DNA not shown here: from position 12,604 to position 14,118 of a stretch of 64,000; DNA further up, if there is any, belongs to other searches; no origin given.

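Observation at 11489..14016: Tandem zinc-ribbon NDP-hexose C-methyltransferase paralogs with extreme AT content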

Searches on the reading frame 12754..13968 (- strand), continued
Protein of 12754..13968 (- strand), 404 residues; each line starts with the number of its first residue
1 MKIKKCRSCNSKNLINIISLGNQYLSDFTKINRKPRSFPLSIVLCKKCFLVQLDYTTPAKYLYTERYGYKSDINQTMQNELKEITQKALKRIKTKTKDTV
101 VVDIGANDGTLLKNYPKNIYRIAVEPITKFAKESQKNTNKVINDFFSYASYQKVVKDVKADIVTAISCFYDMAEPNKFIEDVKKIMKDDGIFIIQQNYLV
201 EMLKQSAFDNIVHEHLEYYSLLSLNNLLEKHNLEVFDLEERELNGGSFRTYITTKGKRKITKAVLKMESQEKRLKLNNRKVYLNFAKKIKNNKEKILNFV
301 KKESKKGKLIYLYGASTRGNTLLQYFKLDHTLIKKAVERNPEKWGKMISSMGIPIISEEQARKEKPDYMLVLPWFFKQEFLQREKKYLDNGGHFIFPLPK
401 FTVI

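Call 55: search_protein_families(library=ncbifam, alignment_id=A2, max_evalue=1e-30)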
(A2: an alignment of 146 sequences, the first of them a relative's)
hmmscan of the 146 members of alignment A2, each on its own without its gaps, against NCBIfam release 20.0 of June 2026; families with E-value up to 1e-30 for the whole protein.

A. member 1, L038:56-667:+ (203 aa): 0 families

B. families by the number of members that match (of 146 scanned): 40 families (the first 25 are shown)
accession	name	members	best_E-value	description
TIGR01472.1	gmd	19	7.3e-163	GDP-mannose 4,6-dehydratase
TIGR01181.1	dTDP_gluc_dehyt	8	5.9e-50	dTDP-glucose 4,6-dehydratase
TIGR04181.1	NHT_00031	7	1.1e-94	LegC family aminotransferase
TIGR03588.1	PseC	7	5.5e-82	UDP-4-amino-4,6-dideoxy-N-acetyl-beta-L-altrosamine transaminase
NF011936.0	PRK15407.1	7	5.4e-67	lipopolysaccharide biosynthesis protein RfbH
NF008658.2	PRK11658.1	6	2.1e-66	UDP-4-amino-4-deoxy-L-arabinose aminotransferase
NF008687.0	PRK11706.1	6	4.2e-61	dTDP-4-amino-4,6-dideoxygalactose transaminase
TIGR04427.1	PLP_DesI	6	2.6e-51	dTDP-4-dehydro-6-deoxyglucose aminotransferase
TIGR02379.1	ECA_wecE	6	3.2e-50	dTDP-4-amino-4,6-dideoxy-D-glucose transaminase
TIGR04180.1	EDH_00030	6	9.6e-46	NAD-dependent 4,6-dehydratase LegB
TIGR01179.1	galE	5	1.1e-50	UDP-glucose 4-epimerase GalE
TIGR01221.1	rmlC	4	9e-45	dTDP-4-dehydrorhamnose 3,5-epimerase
NF047922.1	GDPFucSynFcl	2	7.4e-80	GDP-L-fucose synthase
NF004559.0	PRK05899.2-5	2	2.2e-67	transketolase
NF006506.0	PRK08942.1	2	4.3e-43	D-glycero-beta-D-manno-heptose 1,7-bisphosphate 7-phosphatase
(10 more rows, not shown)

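Call 65: search_dna_similar(query=window:12754-13968:-, collection=plasmids, mode=protein, max_rows=30)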
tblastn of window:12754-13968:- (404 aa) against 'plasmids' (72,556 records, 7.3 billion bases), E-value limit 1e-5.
Records with a match: 169; places in all: 186; records where one place covers at least 80% of the query: 168.
Best place of each record, by identity: <60% 169.
By first word of the organism name: Sinorhizobium 58; Streptomyces 21; Rhizobium 11; Bacillus 10; Leisingera 9; Brachyspira 6; Roseibium 6; Shinella 6; Ensifer 5; Azospirillum 4; and 22 more.
By predicted mobility (MOB-suite, as given by PLSDB): non-mobilizable 103; mobilizable 59; conjugative 7.
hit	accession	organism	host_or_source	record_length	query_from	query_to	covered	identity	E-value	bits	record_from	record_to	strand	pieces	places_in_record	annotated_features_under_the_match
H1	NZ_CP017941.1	Phyllobacterium zundukense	Oxytropis triphylla,cell culture,root ...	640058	2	404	100%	36.8%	3e-67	238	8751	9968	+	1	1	class I SAM-dependent methyltransferase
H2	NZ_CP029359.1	Azospirillum thermophilum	cell culture,hot spring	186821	4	404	99%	36.4%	2e-66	236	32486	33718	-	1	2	class I SAM-dependent methyltransferase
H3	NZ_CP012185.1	Pseudonocardia sp. EC080619-01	Apterostigma dentigerum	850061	3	404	100%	35.2%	3e-68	241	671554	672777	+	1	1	class I SAM-dependent methyltransferase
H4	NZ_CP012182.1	Pseudonocardia sp. EC080610-09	Apterostigma dentigerum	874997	3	404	100%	35.2%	3e-68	241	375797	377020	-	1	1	class I SAM-dependent methyltransferase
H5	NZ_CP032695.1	Rhizobium jaguaris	Calliandra grandiflora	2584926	3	404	100%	34.5%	6e-61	220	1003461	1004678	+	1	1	none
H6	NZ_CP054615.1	Azospirillum oryzae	cell culture,soil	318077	2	392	97%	34.9%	5e-61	220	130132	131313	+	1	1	class I SAM-dependent methyltransferase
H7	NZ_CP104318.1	Streptomyces angustmyceticus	whole organism,soil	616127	1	404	100%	33.6%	3e-62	224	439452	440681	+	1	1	class I SAM-dependent methyltransferase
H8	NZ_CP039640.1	Azospirillum sp. TSH100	soil,soil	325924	2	392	97%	34.2%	1e-56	207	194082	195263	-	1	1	class I SAM-dependent methyltransferase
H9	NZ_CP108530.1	Streptomyces sp. NBC_01224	-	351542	1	404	100%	32.6%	5e-62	223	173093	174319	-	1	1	class I SAM-dependent methyltransferase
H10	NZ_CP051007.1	Streptomyces griseofuscus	-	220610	1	404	100%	32.1%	7e-56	205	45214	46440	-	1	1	class I SAM-dependent methyltransferase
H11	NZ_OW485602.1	Rhodovastum atsumiense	-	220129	3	404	100%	32.3%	4e-60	218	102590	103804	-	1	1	class I SAM-dependent methyltransferase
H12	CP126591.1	Bacillus bombysepticus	bacterial isolate,warm, humid forested ...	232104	1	404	100%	31.5%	2e-38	154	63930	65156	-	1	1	class I SAM-dependent methyltransferase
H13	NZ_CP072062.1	Bacillus mycoides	cell culture,soil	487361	1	404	100%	31.5%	2e-38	154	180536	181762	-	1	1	class I SAM-dependent methyltransferase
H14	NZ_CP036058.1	Bacillus mycoides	cell culture,soil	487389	1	404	100%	31.5%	2e-38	154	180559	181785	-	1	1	class I SAM-dependent methyltransferase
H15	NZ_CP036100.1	Bacillus mycoides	cell culture,soil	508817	1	404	100%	31.5%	2e-38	154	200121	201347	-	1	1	class I SAM-dependent methyltransferase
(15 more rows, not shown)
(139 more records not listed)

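Call 67: get_annotated_region(hit=H1, flank=7000)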
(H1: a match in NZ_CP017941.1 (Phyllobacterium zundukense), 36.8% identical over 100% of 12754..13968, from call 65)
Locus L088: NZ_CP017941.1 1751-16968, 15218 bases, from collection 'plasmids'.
description: Phyllobacterium zundukense strain Tri-48 plasmid unnamed1, complete sequence
organism: Phyllobacterium zundukense (NCBI taxid 1867719)
taxonomy: Bacteria; Pseudomonadota; Alphaproteobacteria; Hyphomicrobiales; Phyllobacteriaceae; Phyllobacterium; Phyllobacterium zundukense
host: -; source: Oxytropis triphylla,cell culture,root nodule; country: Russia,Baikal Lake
typing (MOB-suite, as given by PLSDB): non-mobilizable
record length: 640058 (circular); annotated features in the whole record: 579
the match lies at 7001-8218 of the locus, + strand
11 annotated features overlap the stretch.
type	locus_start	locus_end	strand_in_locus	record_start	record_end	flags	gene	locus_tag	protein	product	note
CDS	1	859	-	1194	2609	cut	-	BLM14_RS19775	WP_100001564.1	mannose-1-phosphate guanylyltransferase/mannose-6-phosphate isomerase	GO:0009103 - lipopolysaccharide biosynthetic process [Evidence IEA]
CDS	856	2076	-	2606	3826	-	-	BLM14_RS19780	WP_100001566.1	phosphomannomutase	-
CDS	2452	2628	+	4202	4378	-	-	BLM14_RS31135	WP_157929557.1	hypothetical protein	-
CDS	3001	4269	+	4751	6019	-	-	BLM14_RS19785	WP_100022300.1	glycosyltransferase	-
CDS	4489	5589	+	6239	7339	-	-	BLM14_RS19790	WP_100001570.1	rhamnan synthesis F family protein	-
CDS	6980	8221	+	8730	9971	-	-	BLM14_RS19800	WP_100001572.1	class I SAM-dependent methyltransferase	-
CDS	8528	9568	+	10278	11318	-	-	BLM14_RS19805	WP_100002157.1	IS110 family transposase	-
CDS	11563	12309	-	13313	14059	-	-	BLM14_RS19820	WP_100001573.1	ABC transporter ATP-binding protein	-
CDS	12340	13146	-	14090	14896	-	-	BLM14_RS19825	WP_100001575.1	ABC transporter permease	-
CDS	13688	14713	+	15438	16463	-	-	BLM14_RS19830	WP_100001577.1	hypothetical protein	-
CDS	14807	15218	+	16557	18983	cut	-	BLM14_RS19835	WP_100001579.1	glycosyltransferase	-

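Call 68: get_annotated_region(hit=H2, flank=7000)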
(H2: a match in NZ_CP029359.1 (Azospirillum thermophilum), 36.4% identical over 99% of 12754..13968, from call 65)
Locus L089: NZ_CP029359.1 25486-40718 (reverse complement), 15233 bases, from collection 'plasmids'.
description: Azospirillum thermophilum strain CFH 70021 plasmid unnamed4
organism: Azospirillum thermophilum (NCBI taxid 2202148)
taxonomy: Bacteria; Pseudomonadota; Alphaproteobacteria; Rhodospirillales; Azospirillaceae; Azospirillum; Azospirillum thermophilum
host: -; source: cell culture,hot spring; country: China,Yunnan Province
typing (MOB-suite, as given by PLSDB): non-mobilizable
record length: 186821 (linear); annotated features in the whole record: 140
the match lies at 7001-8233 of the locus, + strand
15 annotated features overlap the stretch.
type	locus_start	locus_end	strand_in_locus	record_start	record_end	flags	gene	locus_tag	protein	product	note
CDS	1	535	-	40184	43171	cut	-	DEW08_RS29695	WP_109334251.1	glycosyltransferase family 1 protein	-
CDS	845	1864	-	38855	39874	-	galE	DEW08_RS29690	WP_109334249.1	UDP-glucose 4-epimerase GalE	GO:0006012 - galactose metabolic process [Evidence IEA]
CDS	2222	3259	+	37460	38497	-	-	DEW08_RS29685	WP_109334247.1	lysylphosphatidylglycerol synthase transmembrane domain-containing protein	-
CDS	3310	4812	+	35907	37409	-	-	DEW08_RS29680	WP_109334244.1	glycosyltransferase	-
CDS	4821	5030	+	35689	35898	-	-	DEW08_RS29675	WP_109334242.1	hypothetical protein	-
CDS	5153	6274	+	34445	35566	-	-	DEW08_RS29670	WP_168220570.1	glycosyltransferase family 4 protein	-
CDS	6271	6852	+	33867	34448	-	-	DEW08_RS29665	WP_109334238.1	hypothetical protein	-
CDS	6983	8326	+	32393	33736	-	-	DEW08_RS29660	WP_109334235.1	class I SAM-dependent methyltransferase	-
CDS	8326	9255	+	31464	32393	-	-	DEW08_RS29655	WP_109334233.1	GDP-mannose 4,6-dehydratase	-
CDS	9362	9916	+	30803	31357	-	rfbC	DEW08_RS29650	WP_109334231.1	dTDP-4-dehydrorhamnose 3,5-epimerase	GO:0019305 - dTDP-rhamnose biosynthetic process [Evidence IEA]; GO:0009243 - O antigen biosynthetic process [Evidence ...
CDS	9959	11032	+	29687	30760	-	rfbB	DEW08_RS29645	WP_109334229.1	dTDP-glucose 4,6-dehydratase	GO:0019305 - dTDP-rhamnose biosynthetic process [Evidence IEA]; GO:0009243 - O antigen biosynthetic process [Evidence ...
CDS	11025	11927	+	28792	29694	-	rfbD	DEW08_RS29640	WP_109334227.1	dTDP-4-dehydrorhamnose reductase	GO:0019305 - dTDP-rhamnose biosynthetic process [Evidence IEA]; GO:0009243 - O antigen biosynthetic process [Evidence ...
CDS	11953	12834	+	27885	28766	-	rfbA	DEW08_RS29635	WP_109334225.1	glucose-1-phosphate thymidylyltransferase RfbA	GO:0019305 - dTDP-rhamnose biosynthetic process [Evidence IEA]; GO:0009243 - O antigen biosynthetic process [Evidence ...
CDS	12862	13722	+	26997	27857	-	-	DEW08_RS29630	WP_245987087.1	GNAT family N-acetyltransferase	-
CDS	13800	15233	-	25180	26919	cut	-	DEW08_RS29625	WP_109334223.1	tetratricopeptide repeat protein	-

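Call 69: search_protein_representatives(protein=window:12754-13968:-)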
Query: 404 residues. Proteins with E-value up to 0.001 (for the whole library): 12273; up to 1e-10: 6916; up to 1e-30: 2538. The best 150 are listed.
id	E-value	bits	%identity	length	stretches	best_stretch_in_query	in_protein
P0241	7.7e-150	515.3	60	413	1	5-404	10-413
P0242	2.7e-133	460.9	57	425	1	3-404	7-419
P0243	2.3e-124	431.5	50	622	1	3-400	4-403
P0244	2.4e-116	405.1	46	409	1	4-404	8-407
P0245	1.4e-115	402.6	48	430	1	5-403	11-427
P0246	7.2e-110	383.8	45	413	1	4-403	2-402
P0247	6.8e-107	374.0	48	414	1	2-404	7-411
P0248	1.2e-105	369.9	47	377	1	24-403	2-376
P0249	8.3e-105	367.1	46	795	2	206-403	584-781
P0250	8.6e-105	367.1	47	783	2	206-404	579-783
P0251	9.0e-105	367.0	57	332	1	3-313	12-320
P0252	3.8e-103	361.6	46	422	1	3-404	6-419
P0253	5.4e-103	361.2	44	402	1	3-404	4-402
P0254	6.9e-103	360.8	45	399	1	4-403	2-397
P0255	7.3e-102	357.4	43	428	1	2-400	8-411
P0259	8.3e-98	344.1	42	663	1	3-404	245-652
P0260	6.3e-97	341.2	44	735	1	2-403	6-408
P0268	5.6e-93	328.2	44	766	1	6-404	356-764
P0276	1.8e-91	323.2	43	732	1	2-401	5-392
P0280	5.6e-90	318.3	42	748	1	4-401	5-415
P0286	3.1e-88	312.6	42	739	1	3-403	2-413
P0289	8.9e-88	311.1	41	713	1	3-403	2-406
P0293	4.4e-87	308.8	41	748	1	3-404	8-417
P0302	1.6e-86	307.0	39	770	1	4-403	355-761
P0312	1.7e-85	303.6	41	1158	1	3-403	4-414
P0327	1.3e-83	297.4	41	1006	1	5-404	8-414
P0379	2.7e-79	283.2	42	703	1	5-399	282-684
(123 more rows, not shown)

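Call 70: search_protein_families(library=pfam, proteins=[P0260, P0268, P0276, P0280, P0302, P0312, P0243, P0259, P0327, P0379], max_evalue=1e-8)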
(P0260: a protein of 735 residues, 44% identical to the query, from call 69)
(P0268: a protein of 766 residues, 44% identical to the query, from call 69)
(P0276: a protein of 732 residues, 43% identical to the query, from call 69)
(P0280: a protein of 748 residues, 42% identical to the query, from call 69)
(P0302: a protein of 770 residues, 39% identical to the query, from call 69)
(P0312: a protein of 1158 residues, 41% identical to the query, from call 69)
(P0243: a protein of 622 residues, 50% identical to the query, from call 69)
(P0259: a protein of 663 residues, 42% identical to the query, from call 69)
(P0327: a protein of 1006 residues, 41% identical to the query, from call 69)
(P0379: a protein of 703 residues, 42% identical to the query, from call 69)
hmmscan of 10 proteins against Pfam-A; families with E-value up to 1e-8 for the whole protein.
P0260 (735 aa): 6 families
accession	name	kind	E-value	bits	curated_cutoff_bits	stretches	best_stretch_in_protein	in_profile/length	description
PF16363.11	GDP_Man_Dehyd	-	8.4e-63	213.3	27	1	416-733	1-332/332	GDP-mannose 4,6 dehydratase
PF08484.17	Methyltransf_14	-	2e-48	164.7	23.5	1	246-404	2-160/160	C-methyltransferase C-terminal domain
PF01370.27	Epimerase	-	2.4e-44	152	20.9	1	415-642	1-236/240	NAD dependent epimerase/dehydratase family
PF08421.16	Methyltransf_13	-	1.5e-12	48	31.3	1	10-69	1-62/62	Putative zinc binding domain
PF13489.12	Methyltransf_23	-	1.5e-09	38.2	27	1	94-240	13-163/164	Methyltransferase domain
PF04321.23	RmlD_sub_bind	-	2.9e-09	36.9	27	1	416-561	4-131/287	RmlD substrate binding domain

P0268 (766 aa): 4 families
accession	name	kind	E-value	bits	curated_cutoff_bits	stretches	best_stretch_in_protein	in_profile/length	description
PF08484.17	Methyltransf_14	-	4.5e-47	160.3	23.5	1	592-759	2-160/160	C-methyltransferase C-terminal domain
PF00534.26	Glycos_transf_1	-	7.3e-20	71.6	26.4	1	160-327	6-171/172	Glycosyl transferases group 1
PF13692.12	Glyco_trans_1_4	-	1.1e-13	52.1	27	1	171-311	3-139/142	Glycosyl transferases group 1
PF13489.12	Methyltransf_23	-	6.7e-13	49.1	27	1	438-585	13-162/164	Methyltransferase domain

P0276 (732 aa): 5 families
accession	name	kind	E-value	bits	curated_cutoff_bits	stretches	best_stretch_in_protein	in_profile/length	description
PF16363.11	GDP_Man_Dehyd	-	5.5e-94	315.8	27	1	411-713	1-330/332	GDP-mannose 4,6 dehydratase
PF01370.27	Epimerase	-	3e-46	158.2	20.9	1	410-647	1-239/240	NAD dependent epimerase/dehydratase family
PF08484.17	Methyltransf_14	-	2.3e-33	115.7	23.5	1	270-390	39-160/160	C-methyltransferase C-terminal domain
PF13489.12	Methyltransf_23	-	1.5e-12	48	27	1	96-238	17-161/164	Methyltransferase domain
PF08421.16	Methyltransf_13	-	2.6e-12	47.2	31.3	1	9-67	1-62/62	Putative zinc binding domain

P0280 (748 aa): 5 families
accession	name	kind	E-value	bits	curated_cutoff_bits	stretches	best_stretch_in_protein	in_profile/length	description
PF16363.11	GDP_Man_Dehyd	-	1.5e-54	186.1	27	1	425-704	1-296/332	GDP-mannose 4,6 dehydratase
PF08484.17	Methyltransf_14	-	6.8e-48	162.9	23.5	1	254-413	2-160/160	C-methyltransferase C-terminal domain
PF01370.27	Epimerase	-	1.6e-34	119.9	20.9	1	424-651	1-230/240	NAD dependent epimerase/dehydratase family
PF08421.16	Methyltransf_13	-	2.3e-12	47.3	31.3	1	7-73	1-62/62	Putative zinc binding domain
PF04321.23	RmlD_sub_bind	-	8.5e-09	35.3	27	0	423-594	2-154/287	RmlD substrate binding domain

P0302 (770 aa): 5 families
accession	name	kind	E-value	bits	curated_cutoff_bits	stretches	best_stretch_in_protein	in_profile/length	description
PF16363.11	GDP_Man_Dehyd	-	1.8e-113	379.8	27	1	6-343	1-332/332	GDP-mannose 4,6 dehydratase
PF01370.27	Epimerase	-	6.3e-53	180.1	20.9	1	6-258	2-239/240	NAD dependent epimerase/dehydratase family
PF08484.17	Methyltransf_14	-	2.3e-42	144.9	23.5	1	599-757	2-160/160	C-methyltransferase C-terminal domain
PF08421.16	Methyltransf_13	-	2.8e-12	47.1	31.3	1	357-424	1-62/62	Putative zinc binding domain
PF13489.12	Methyltransf_23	-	2.1e-10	41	27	1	455-592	20-162/164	Methyltransferase domain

P0312 (1158 aa): 4 families
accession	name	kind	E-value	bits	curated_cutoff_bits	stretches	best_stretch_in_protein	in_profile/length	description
PF16363.11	GDP_Man_Dehyd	-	1.8e-53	182.6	27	1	422-727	1-332/332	GDP-mannose 4,6 dehydratase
PF08484.17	Methyltransf_14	-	8.4e-48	162.6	23.5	1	252-410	2-160/160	C-methyltransferase C-terminal domain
PF01370.27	Epimerase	-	6.3e-36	124.4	20.9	1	421-639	1-231/240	NAD dependent epimerase/dehydratase family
PF08421.16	Methyltransf_13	-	1.8e-13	50.9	31.3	1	7-66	1-62/62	Putative zinc binding domain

P0243 (622 aa): 2 families
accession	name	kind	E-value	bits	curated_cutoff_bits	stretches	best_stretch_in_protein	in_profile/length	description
PF08484.17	Methyltransf_14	-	1.1e-42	145.9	23.5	1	246-402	2-160/160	C-methyltransferase C-terminal domain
PF13489.12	Methyltransf_23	-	1e-13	51.8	27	1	83-239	7-162/164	Methyltransferase domain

P0259 (663 aa): 4 families
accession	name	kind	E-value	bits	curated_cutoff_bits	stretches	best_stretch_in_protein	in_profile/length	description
PF08484.17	Methyltransf_14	-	1.3e-46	158.7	23.5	1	485-647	2-160/160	C-methyltransferase C-terminal domain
PF13489.12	Methyltransf_23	-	2e-19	70.3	27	1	333-477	15-161/164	Methyltransferase domain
PF00483.29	NTP_transferase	-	2.8e-19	70.1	21.2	1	6-231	2-241/245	Nucleotidyl transferase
PF08421.16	Methyltransf_13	-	3.6e-09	37.1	31.3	1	248-305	1-61/62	Putative zinc binding domain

P0327 (1006 aa): 4 families
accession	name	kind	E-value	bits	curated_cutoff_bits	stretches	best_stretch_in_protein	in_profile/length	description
PF16363.11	GDP_Man_Dehyd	-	1e-48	167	27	1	423-718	2-315/332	GDP-mannose 4,6 dehydratase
PF08484.17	Methyltransf_14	-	3.3e-45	154.2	23.5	1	251-409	2-160/160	C-methyltransferase C-terminal domain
PF01370.27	Epimerase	-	1.1e-32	113.9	20.9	1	422-643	2-228/240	NAD dependent epimerase/dehydratase family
PF08421.16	Methyltransf_13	-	9e-12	45.4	31.3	1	9-70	1-62/62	Putative zinc binding domain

P0379 (703 aa): 4 families
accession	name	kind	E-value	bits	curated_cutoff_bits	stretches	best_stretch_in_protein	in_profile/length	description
PF08484.17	Methyltransf_14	-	1.4e-34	119.7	23.5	1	530-684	2-160/160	C-methyltransferase C-terminal domain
PF00984.24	UDPG_MGDP_dh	-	8.7e-18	64.7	25.4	1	161-257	2-93/94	UDP-glucose/GDP-mannose dehydrogenase family, central domain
PF08421.16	Methyltransf_13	-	1.4e-11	44.8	31.3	1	283-342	1-62/62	Putative zinc binding domain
PF13489.12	Methyltransf_23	-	1.1e-09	38.6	27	1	362-523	12-162/164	Methyltransferase domain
